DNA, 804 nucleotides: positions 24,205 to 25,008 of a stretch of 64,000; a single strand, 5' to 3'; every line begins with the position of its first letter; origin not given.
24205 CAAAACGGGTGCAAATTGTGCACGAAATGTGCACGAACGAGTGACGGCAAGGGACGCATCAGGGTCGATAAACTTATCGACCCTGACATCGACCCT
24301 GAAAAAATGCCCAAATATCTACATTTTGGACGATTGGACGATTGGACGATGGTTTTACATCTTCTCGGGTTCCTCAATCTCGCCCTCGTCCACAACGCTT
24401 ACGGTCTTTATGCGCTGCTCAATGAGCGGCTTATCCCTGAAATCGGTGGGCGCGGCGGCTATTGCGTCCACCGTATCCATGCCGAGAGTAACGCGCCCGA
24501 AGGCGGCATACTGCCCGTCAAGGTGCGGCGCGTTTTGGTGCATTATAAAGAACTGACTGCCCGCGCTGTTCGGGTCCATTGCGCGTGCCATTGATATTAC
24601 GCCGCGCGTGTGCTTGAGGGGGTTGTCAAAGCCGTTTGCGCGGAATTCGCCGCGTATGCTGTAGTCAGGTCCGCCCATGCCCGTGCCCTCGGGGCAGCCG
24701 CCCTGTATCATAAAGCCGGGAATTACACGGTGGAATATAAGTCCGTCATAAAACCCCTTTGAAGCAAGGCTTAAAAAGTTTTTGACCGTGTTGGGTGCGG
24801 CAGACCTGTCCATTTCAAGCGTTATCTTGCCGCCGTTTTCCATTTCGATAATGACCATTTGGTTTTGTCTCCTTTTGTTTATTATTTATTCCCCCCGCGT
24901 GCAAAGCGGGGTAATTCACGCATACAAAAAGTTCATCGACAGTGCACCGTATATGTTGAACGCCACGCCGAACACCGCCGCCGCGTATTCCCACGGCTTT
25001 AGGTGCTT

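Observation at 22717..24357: RepA/AAA_25-like ATPase gene bracketed by 128-bp iteron-rich inverted repeats, inserted exactly between anmK and ppiB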

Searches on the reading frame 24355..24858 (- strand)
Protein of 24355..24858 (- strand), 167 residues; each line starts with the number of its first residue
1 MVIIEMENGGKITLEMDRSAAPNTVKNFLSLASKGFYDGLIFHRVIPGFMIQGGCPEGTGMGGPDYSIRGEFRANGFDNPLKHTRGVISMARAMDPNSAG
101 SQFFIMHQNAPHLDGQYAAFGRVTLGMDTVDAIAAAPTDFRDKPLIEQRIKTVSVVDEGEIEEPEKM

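Call 38: find_encoding_contigs(protein=window:24355-24858:-, flank=6000, max_places=10)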
Protein window:24355-24858:- (167 aa): no gene with exactly this product is on record in the collection.

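Call 119: search_protein_families(library=pfam, proteins=[window:24355-24858:-], max_evalue=0.001)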
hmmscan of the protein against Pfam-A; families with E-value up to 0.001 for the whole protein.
window:24355-24858:- (167 aa): 1 family
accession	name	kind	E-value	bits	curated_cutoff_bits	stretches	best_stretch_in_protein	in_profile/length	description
PF00160.26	Pro_isomerase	-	3.8e-49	167.4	21.7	1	2-155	2-159/159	Cyclophilin type peptidyl-prolyl cis-trans isomerase/CLD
